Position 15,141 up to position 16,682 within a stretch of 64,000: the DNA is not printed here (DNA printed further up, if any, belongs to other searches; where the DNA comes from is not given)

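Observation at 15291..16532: Phage-encoded RtcB RNA ligase, a candidate counter-defence against tRNA- or RNA-cleaving host systems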

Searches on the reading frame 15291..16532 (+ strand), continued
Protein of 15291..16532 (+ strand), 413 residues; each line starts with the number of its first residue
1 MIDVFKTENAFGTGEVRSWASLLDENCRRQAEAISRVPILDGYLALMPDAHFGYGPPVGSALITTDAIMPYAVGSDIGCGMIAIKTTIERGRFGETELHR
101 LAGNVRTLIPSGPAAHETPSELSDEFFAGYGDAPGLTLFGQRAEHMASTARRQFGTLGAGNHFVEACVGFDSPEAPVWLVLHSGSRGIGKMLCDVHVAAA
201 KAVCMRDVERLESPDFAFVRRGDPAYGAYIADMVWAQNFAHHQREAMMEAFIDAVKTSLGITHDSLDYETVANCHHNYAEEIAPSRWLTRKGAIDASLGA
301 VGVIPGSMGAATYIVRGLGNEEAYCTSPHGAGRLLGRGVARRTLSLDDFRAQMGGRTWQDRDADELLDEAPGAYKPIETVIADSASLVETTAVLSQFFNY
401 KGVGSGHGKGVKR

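Call 29: find_homologous_proteins(query=window:15291-16532:+, max_evalue=1e-20)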
Query window:15291-16532:+ (413 aa): 7991 proteins with E <= 1e-20 among 8000 candidates; the best 120 are listed.
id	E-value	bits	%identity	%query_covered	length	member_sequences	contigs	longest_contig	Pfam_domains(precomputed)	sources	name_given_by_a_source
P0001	7.3e-278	939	99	100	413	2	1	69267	PF01139.23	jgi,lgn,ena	-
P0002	1.5e-158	546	64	98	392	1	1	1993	PF01139.23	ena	-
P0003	2.2e-158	546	63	98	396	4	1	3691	PF01139.23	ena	-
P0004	2.6e-158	545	64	97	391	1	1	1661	PF01139.23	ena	-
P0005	1.0e-157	543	64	97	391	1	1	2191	PF01139.23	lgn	-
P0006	6.3e-156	537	62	98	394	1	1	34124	PF01139.23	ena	-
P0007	2.7e-155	535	62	98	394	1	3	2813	PF01139.23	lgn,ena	-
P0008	1.6e-154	533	63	98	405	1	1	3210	PF01139.23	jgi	jgi:tRNA-splicing ligase RtcB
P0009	4.3e-154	531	62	97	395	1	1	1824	PF01139.23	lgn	-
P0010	4.7e-154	531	65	97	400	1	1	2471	PF01139.23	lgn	-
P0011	8.2e-154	531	62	97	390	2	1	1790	PF01139.23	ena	-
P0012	8.9e-154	530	63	97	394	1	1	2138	PF01139.23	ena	-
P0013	1.9e-153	529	62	98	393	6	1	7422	PF01139.23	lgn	-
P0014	2.0e-152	526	62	97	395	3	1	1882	PF01139.23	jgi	jgi:tRNA-splicing ligase RtcB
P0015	2.5e-151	522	61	98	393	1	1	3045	PF01139.23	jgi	jgi:tRNA-splicing ligase RtcB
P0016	2.5e-151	522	61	97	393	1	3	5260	PF01139.23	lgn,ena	-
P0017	2.0e-150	519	61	97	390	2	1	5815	PF01139.23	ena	-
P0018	5.1e-150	518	61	97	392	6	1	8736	PF01139.23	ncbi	-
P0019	5.8e-150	518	61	97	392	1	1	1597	PF01139.23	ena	-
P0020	9.2e-150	517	61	97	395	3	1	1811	PF01139.23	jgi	jgi:tRNA-splicing ligase RtcB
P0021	4.9e-149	515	61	98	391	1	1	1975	PF01139.23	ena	-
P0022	5.7e-149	515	60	97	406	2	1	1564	PF01139.23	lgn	-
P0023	7.5e-149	514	61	97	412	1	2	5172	PF01139.23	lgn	-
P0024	9.1e-149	514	60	97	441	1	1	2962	PF01139.23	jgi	jgi:tRNA-splicing ligase RtcB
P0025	1.4e-148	513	61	97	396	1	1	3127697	PF01139.23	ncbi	-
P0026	3.7e-148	512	61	97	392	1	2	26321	PF01139.23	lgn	-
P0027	3.8e-148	512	60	98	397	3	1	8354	PF01139.23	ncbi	-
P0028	6.3e-148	511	61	97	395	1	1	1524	PF01139.23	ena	-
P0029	2.8e-147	509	59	97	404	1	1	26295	PF01139.23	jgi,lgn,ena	-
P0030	5.1e-147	508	59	97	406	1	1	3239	PF01139.23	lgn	-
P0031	7.5e-147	508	60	97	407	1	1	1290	PF01139.23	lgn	-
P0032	1.1e-146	507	60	97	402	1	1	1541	PF01139.23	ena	-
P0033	2.9e-146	506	60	98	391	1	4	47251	PF01139.23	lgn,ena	-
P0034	2.9e-146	506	63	94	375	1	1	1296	PF01139.23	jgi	jgi:tRNA-splicing ligase RtcB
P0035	3.3e-146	505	60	97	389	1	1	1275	PF01139.23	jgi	jgi:RNA-splicing ligase RtcB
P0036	3.9e-146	505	58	98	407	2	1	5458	PF01139.23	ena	-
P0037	8.5e-146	504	57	98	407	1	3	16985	PF01139.23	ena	-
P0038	2.5e-145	503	62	96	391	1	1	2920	PF01139.23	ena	-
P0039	5.4e-145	501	60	98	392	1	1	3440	PF01139.23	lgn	-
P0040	6.7e-145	501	57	97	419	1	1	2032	PF01139.23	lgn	-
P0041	1.1e-144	500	59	97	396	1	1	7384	PF01139.23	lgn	-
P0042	1.3e-144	500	60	97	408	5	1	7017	PF01139.23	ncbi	-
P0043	3.7e-144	499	58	98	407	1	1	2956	PF01139.23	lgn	-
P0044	4.1e-144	499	57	97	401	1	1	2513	PF01139.23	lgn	-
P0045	8.7e-144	497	59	97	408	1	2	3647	PF01139.23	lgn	-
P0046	1.0e-143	497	60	98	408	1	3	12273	PF01139.23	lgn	-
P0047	1.1e-143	497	57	98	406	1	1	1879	PF01139.23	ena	-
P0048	4.5e-143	495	60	97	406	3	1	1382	PF01139.23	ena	-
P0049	1.1e-141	491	57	98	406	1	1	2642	PF01139.23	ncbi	-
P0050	1.3e-141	490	58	97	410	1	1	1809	PF01139.23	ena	-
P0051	1.4e-141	490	57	98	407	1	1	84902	PF01139.23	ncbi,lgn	-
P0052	2.0e-141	490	58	98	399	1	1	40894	PF01139.23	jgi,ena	-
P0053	5.7e-141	488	57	98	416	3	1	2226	PF01139.23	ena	-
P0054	1.2e-140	487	58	98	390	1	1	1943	PF01139.23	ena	-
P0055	1.6e-140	487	59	98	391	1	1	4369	PF01139.23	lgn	-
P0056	2.3e-140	486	56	98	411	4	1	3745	PF01139.23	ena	-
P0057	2.4e-140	486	57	97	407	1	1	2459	PF01139.23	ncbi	-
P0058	3.4e-140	486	56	98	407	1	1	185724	PF01139.23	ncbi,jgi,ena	-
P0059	1.6e-139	483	57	98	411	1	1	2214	PF01139.23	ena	-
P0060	1.9e-139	483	58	97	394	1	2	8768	PF01139.23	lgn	-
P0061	2.7e-139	483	57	98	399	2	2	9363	PF01139.23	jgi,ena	-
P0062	3.2e-139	482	56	98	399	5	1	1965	PF01139.23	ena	-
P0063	4.0e-139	482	56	98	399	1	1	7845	PF01139.23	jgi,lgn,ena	jgi:tRNA-splicing ligase RtcB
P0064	4.1e-139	482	58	98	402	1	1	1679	PF01139.23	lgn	-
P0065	4.3e-139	482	58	98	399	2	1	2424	PF01139.23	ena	-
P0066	9.1e-139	481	57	98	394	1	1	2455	PF01139.23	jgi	jgi:tRNA-splicing ligase RtcB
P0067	9.8e-139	481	58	96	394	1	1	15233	PF01139.23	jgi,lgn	jgi:tRNA-splicing ligase RtcB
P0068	1.0e-138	481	58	97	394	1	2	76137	PF01139.23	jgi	jgi:RNA-splicing ligase RtcB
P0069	2.0e-138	480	57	98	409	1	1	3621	PF01139.23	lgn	-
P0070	2.2e-138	480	57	98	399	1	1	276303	PF01139.23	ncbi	-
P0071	2.5e-138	480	56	98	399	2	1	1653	PF01139.23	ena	-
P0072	3.6e-138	479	57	98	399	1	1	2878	PF01139.23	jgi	jgi:tRNA-splicing ligase RtcB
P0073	5.8e-138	478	57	98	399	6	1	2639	PF01139.23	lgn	-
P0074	7.3e-138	478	55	98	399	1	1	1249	PF01139.23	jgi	jgi:tRNA-splicing ligase RtcB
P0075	8.3e-138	478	60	97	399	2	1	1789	PF01139.23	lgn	-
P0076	9.4e-138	478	56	98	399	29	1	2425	PF01139.23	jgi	jgi:tRNA-splicing ligase RtcB (3'-phosphate/5'-hydroxy nucleic acid ligase)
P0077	1.2e-137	477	56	98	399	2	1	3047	PF01139.23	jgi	jgi:tRNA-splicing ligase RtcB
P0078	1.2e-137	477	58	97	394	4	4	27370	PF01139.23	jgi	-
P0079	1.2e-137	477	56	98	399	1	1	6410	PF01139.23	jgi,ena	-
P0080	1.3e-137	477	55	97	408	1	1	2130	PF01139.23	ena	-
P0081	2.4e-137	476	56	98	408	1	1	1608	PF01139.23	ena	-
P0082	2.5e-137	476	57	98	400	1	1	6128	PF01139.23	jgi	jgi:tRNA-splicing ligase RtcB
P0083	2.9e-137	476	57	98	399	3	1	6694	PF01139.23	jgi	jgi:tRNA-splicing ligase RtcB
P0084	3.1e-137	476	58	97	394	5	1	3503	PF01139.23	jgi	jgi:RNA-splicing ligase RtcB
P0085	4.7e-137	475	56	98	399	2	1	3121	PF01139.23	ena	-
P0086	1.4e-136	474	56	98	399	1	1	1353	PF01139.23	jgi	-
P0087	1.8e-136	473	55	98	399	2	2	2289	PF01139.23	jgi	-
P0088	2.3e-136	473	57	92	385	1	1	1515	PF01139.23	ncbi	ncbi:MAG: RtcB family protein, partial [bacterium]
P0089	4.0e-136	472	55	98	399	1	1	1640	PF01139.23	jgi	-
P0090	4.4e-136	472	54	98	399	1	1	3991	PF01139.23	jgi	jgi:tRNA-splicing ligase RtcB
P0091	6.3e-136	472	56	98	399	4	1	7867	PF01139.23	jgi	-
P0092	8.6e-136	471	54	98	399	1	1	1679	PF01139.23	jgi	jgi:tRNA-splicing ligase RtcB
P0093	1.0e-135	471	57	97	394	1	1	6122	PF01139.23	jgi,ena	-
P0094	1.6e-135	470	54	99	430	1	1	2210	PF01139.23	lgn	-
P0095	2.0e-135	470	55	98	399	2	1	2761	PF01139.23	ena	-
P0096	3.0e-135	469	56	98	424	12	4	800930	PF01139.23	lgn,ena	-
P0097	4.0e-135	469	57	98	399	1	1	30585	PF01139.23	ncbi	ncbi:MAG: RtcB family protein [Dehalococcoidia bacterium]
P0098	6.2e-135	468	55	98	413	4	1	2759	PF01139.23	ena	-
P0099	6.5e-135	468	55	98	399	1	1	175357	PF01139.23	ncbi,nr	ncbi:MAG TPA: RtcB family protein [Dehalococcoidia bacterium]|nr:RtcB family protein [Dehalococcoidi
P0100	6.6e-135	468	56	98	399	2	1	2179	PF01139.23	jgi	jgi:tRNA-splicing ligase RtcB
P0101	7.4e-135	468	57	97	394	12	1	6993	PF01139.23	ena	-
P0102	1.3e-134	467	56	98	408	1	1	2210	PF01139.23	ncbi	-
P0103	1.5e-134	467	54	98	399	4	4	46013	PF01139.23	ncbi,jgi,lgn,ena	-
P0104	1.6e-134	467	56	97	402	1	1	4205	PF01139.23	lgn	-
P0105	1.7e-134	467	55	97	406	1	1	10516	PF01139.23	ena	-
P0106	3.5e-134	466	55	98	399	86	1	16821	PF01139.23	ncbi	-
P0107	5.3e-134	465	55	97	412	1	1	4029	PF01139.23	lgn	-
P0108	5.7e-134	465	54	98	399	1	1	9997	PF01139.23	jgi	jgi:tRNA-splicing ligase RtcB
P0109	8.8e-134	465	56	98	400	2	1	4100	PF01139.23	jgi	-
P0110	1.1e-133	464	54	97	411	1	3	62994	PF01139.23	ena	-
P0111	1.2e-133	464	57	97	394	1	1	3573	PF01139.23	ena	-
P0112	1.2e-133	464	55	98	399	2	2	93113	PF01139.23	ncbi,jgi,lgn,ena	-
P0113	1.5e-133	464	56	98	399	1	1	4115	PF01139.23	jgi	jgi:tRNA-splicing ligase RtcB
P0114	1.7e-133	464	56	98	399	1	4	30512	PF01139.23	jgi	jgi:RNA-splicing ligase RtcB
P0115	1.8e-133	464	55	99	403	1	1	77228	PF01139.23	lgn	-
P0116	2.1e-133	463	56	97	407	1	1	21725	PF01139.23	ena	-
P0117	3.7e-133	462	57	98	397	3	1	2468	PF01139.23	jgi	jgi:RNA-splicing ligase RtcB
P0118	1.0e-132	461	54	98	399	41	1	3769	PF01139.23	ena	-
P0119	2.3e-132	460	54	98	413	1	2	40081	PF01139.23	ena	-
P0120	2.9e-132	460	53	97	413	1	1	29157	PF01139.23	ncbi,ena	-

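Call 30: find_encoding_contigs(protein=P0025, flank=10000, max_places=2)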
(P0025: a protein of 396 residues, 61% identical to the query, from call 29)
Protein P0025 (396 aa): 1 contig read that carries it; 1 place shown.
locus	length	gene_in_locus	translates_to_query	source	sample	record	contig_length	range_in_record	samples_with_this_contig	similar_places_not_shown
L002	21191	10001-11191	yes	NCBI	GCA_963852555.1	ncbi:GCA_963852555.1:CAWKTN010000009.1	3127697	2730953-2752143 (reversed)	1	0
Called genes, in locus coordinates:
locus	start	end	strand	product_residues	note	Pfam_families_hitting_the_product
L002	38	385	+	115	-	PF11964:SpoIIAA-like (weak)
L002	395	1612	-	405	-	PF00696:AA_kinase, PF01842:ACT (weak), PF22468:ACT_9, PF13840:ACT_7, PF22468:ACT_9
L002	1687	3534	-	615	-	-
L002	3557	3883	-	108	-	-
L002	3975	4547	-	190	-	PF00881:Nitroreductase, PF14512:TM1586_NiRdase (faint)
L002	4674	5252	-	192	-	PF00881:Nitroreductase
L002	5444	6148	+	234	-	-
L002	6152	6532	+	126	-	-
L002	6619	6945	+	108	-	PF00166:Cpn10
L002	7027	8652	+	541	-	PF00118:Cpn60_TCP1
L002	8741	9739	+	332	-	PF12146:Hydrolase_4, PF00561:Abhydrolase_1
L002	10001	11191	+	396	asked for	PF01139:RtcB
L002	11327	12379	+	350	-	PF01636:APH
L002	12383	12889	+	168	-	-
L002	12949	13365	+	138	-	-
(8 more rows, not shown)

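Call 31: find_encoding_contigs(protein=P0006, flank=10000, max_places=2)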
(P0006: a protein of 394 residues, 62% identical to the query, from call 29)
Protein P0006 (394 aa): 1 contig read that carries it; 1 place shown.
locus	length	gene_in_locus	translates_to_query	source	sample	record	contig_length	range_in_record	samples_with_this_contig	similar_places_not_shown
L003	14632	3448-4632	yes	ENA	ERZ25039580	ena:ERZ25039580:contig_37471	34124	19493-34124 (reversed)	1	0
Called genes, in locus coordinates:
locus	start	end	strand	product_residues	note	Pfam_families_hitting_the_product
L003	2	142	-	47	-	?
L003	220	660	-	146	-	-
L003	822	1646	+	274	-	PF03030:H_PPase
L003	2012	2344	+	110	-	PF03030:H_PPase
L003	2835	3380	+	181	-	PF13302:Acetyltransf_3, PF13420:Acetyltransf_4, PF00583:Acetyltransf_1, PF13523:Acetyltransf_8 (faint)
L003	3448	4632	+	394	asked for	PF01139:RtcB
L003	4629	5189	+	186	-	PF13302:Acetyltransf_3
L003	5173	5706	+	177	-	PF00583:Acetyltransf_1, PF13302:Acetyltransf_3, PF13420:Acetyltransf_4 (weak), PF13523:Acetyltransf_8 (weak)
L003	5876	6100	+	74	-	-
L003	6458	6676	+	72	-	-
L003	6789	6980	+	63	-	PF03992:ABM (weak)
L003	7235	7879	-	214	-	-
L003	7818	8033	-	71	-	-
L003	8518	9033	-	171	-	-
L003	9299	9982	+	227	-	PF13677:MotB_plug, PF00691:OmpA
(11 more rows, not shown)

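Call 32: find_encoding_contigs(protein=P0051, flank=10000, max_places=2)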
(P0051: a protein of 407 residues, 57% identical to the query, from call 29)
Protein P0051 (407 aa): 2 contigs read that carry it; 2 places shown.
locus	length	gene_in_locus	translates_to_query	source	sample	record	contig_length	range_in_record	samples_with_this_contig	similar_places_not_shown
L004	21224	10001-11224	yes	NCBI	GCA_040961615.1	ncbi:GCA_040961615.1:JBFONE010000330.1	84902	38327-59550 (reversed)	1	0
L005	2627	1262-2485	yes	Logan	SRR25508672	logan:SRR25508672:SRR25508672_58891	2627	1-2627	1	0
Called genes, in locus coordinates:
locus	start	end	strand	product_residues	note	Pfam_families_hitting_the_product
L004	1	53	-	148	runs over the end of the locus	PF00903:Glyoxalase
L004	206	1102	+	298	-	PF00561:Abhydrolase_1, PF12697:Abhydrolase_6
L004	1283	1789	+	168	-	PF13527:Acetyltransf_9, PF00583:Acetyltransf_1, PF13673:Acetyltransf_10, PF13508:Acetyltransf_7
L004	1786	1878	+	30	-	-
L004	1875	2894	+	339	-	PF04978:MST (faint), PF05163:DinB, PF12867:DinB_2, PF05163:DinB, PF12867:DinB_2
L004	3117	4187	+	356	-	PF21320:WHD_Rv2258c, PF05175:MTS (weak), PF13489:Methyltransf_23, PF01209:Ubie_methyltran, PF13649:Methyltransf_25, PF13847:Methyltransf_31, PF08241:Methyltransf_11, PF08242:Methyltransf_12, +1 more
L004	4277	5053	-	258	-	PF00378:ECH_1, PF16113:ECH_2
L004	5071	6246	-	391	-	PF00067:p450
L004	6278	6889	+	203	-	PF00440:TetR_N, PF21351:TetR_C_41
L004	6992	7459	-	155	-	PF00885:DMRL_synthase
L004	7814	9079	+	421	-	PF02771:Acyl-CoA_dh_N, PF02770:Acyl-CoA_dh_M, PF00441:Acyl-CoA_dh_1, PF08028:Acyl-CoA_dh_2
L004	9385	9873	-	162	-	-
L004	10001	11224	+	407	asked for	PF01139:RtcB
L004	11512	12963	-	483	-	PF00144:Beta-lactamase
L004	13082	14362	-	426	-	PF00926:DHBP_synthase, PF00925:GTP_cyclohydro2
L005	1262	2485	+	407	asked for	PF01139:RtcB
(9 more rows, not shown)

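Call 35: find_encoding_contigs(protein=P0001, flank=10000, max_places=3)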
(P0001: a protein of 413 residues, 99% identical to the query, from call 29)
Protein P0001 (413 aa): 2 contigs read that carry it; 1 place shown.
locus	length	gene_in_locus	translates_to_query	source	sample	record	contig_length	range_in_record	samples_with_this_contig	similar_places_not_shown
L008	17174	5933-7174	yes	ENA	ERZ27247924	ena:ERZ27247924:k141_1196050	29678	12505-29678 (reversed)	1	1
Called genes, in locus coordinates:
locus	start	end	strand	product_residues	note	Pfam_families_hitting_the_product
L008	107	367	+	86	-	-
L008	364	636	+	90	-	-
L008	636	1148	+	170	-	PF24746:DUF7694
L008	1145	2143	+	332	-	-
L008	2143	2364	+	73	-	-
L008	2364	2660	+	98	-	-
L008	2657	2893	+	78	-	-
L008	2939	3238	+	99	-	-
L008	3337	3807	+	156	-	-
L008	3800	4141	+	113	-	-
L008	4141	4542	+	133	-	-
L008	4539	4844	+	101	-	-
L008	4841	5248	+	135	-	-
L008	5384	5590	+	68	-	-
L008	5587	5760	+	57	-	-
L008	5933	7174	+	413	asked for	PF01139:RtcB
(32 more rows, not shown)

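Call 39: get_annotated_region(hit=H22, flank=6000)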
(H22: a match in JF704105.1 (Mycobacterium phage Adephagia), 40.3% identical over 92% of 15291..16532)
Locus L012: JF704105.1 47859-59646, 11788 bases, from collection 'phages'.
description: Mycobacterium phage Adephagia, complete sequence.
organism: Mycobacterium phage Adephagia (NCBI taxid 1034127)
taxonomy: Viruses; Duplodnaviria; Heunggongvirae; Uroviricota; Caudoviricetes; Weiservirinae; Anayavirus; Anayavirus adephagia
host: Mycobacterium smegmatis mc2 155; source: soil; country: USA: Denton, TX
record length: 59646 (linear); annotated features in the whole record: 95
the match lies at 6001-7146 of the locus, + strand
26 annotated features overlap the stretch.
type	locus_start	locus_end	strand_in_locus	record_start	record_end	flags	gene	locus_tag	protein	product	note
CDS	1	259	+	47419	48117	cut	70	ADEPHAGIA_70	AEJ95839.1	RusA-like resolvase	gp70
CDS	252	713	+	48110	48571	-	71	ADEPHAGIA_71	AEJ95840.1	hypothetical protein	gp71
CDS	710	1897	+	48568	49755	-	72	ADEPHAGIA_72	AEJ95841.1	hypothetical protein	gp72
CDS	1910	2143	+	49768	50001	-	73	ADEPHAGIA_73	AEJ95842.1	hypothetical protein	gp73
CDS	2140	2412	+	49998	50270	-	74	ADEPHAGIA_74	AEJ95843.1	hypothetical protein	gp74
CDS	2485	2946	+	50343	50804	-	75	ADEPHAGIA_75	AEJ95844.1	SprT-like protease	gp75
CDS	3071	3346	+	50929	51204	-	76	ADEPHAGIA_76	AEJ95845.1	hypothetical protein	gp76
CDS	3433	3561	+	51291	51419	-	77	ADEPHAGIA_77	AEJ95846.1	hypothetical protein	gp77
CDS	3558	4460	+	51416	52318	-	78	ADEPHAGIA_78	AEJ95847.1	hypothetical protein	gp78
CDS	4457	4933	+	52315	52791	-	79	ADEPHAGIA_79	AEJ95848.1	hypothetical protein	gp79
CDS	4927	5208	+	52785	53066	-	80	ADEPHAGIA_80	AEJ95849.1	hypothetical protein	gp80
CDS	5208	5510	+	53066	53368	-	81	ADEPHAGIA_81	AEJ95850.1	hypothetical protein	gp81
CDS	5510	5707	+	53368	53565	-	82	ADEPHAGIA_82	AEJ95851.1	hypothetical protein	gp82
CDS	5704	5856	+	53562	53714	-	83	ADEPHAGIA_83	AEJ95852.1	hypothetical protein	gp83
CDS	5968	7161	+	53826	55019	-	84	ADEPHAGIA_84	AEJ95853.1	RtcB-like RNA ligase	gp84; RNA terminal phosphate cyclase RtcB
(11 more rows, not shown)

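Call 40: get_annotated_region(hit=H18, flank=8000)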
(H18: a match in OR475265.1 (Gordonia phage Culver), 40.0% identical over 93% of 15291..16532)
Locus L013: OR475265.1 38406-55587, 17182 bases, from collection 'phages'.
description: Gordonia phage Culver, complete genome.
organism: Gordonia phage Culver (NCBI taxid 3035370)
taxonomy: Viruses; Duplodnaviria; Heunggongvirae; Uroviricota; Caudoviricetes; Smoothievirus
host: Gordonia terrae CAG3; source: soil; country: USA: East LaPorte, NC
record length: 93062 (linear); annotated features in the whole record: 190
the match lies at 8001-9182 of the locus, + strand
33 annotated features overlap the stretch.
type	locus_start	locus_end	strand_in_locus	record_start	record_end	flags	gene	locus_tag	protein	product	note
CDS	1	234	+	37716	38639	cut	60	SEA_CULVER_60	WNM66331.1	tyrosine integrase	-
CDS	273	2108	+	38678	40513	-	61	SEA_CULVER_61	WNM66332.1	minor tail protein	-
CDS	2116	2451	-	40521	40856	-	62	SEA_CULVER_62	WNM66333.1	Lsr2-like DNA bridging protein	-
CDS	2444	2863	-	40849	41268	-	63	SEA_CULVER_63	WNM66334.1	hypothetical protein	-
CDS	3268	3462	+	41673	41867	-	64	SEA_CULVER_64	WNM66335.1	hypothetical protein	-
CDS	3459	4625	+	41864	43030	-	65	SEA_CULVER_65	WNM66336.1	exonuclease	-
CDS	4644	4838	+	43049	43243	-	66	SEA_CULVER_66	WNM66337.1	exonuclease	-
CDS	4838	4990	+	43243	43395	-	67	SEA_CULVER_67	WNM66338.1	hypothetical protein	-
CDS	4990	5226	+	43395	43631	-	68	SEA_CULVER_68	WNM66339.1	hypothetical protein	-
CDS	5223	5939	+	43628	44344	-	69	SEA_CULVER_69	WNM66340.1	hypothetical protein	-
CDS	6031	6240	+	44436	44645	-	70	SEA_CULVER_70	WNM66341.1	hypothetical protein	-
CDS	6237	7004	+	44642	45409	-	71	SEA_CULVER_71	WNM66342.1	metallophosphoesterase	-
CDS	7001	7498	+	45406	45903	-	72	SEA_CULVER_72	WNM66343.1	membrane protein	-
CDS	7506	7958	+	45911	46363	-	73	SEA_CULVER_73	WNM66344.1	hypothetical protein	-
CDS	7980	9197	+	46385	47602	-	74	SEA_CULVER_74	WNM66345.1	RtcB-like RNA ligase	rtcB-like RNA ligase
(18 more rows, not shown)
